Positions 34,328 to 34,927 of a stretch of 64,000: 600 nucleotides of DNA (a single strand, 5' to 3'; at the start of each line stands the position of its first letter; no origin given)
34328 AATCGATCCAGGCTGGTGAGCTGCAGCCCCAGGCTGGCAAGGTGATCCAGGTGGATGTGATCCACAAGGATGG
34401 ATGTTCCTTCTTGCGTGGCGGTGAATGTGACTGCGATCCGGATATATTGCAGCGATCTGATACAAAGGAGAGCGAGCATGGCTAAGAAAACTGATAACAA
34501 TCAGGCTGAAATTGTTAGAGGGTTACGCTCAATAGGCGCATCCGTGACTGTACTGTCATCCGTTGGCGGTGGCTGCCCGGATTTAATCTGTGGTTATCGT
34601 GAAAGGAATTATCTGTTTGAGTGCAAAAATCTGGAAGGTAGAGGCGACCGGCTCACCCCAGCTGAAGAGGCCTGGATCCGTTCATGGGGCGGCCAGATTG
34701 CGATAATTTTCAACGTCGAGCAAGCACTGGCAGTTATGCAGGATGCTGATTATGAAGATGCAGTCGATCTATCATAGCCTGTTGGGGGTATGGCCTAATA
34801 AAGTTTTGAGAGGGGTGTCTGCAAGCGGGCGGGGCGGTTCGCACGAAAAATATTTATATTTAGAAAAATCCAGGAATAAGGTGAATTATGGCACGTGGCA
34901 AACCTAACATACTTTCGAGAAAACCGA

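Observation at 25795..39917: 14.1-kb tRNA-Val-integrated element with a phage-satellite (PICI-like) gene set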

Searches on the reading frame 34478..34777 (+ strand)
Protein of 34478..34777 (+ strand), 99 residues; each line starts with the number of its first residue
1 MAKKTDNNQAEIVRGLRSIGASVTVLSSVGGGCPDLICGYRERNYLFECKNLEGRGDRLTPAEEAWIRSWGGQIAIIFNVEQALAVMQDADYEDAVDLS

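Call 85: search_protein_families(library=ncbifam, proteins=[window:34478-34777:+], max_evalue=0.01)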
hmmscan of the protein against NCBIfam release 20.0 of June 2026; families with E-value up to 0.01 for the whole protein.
window:34478-34777:+ (99 aa): 0 families

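Call 91: search_solved_structures(query=A7, max_evalue=10, show_alignments=1)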
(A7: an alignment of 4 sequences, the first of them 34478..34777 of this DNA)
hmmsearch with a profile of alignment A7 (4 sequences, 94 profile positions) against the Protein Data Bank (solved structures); distinct sequences matched with E-value up to 10: 15.
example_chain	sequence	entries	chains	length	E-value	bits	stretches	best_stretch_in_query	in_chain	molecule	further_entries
5cwb_A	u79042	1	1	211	0.045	17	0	5-30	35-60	Designed helical repeat protein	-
4qbl_A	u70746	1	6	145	0.35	14.1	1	28-88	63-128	VRR-NUC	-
4k5b_A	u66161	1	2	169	0.38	14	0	11-55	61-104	Apoptosis regulator BCL-W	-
9gnb_B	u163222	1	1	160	0.39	14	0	11-54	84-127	Darpin B9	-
4k5c_A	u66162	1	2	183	0.4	14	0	11-31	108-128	Loop Designed Ankyrin Repeat Protein Nran1_G06_C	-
6o0i_A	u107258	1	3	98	0.49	13.7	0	5-36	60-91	Design construct XAA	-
6nye_A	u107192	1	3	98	0.53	13.6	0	7-36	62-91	Design construct XAX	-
6nyk_A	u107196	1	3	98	0.58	13.4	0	5-36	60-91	Design construct XAX_GGDQ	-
6nxm_A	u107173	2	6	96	0.59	13.4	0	5-36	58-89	Design construct XAA_GVDQ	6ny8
6o0c_A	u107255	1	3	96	0.6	13.4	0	5-36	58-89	Design construct XAA_GVDQ mutant M4L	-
7zyu_B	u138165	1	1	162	0.74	13.1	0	11-49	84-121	Designed Ankyrin repeat protein F10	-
6nz3_A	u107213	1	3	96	0.79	13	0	5-36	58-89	Design construct XAA_GGHN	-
6vfi_A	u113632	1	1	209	0.93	12.8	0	10-29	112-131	O43_dn18A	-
6gcu_C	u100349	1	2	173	1.1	12.5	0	11-31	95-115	DARPin A3A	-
6s9s_F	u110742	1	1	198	1.4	12.2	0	11-31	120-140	Darpin 10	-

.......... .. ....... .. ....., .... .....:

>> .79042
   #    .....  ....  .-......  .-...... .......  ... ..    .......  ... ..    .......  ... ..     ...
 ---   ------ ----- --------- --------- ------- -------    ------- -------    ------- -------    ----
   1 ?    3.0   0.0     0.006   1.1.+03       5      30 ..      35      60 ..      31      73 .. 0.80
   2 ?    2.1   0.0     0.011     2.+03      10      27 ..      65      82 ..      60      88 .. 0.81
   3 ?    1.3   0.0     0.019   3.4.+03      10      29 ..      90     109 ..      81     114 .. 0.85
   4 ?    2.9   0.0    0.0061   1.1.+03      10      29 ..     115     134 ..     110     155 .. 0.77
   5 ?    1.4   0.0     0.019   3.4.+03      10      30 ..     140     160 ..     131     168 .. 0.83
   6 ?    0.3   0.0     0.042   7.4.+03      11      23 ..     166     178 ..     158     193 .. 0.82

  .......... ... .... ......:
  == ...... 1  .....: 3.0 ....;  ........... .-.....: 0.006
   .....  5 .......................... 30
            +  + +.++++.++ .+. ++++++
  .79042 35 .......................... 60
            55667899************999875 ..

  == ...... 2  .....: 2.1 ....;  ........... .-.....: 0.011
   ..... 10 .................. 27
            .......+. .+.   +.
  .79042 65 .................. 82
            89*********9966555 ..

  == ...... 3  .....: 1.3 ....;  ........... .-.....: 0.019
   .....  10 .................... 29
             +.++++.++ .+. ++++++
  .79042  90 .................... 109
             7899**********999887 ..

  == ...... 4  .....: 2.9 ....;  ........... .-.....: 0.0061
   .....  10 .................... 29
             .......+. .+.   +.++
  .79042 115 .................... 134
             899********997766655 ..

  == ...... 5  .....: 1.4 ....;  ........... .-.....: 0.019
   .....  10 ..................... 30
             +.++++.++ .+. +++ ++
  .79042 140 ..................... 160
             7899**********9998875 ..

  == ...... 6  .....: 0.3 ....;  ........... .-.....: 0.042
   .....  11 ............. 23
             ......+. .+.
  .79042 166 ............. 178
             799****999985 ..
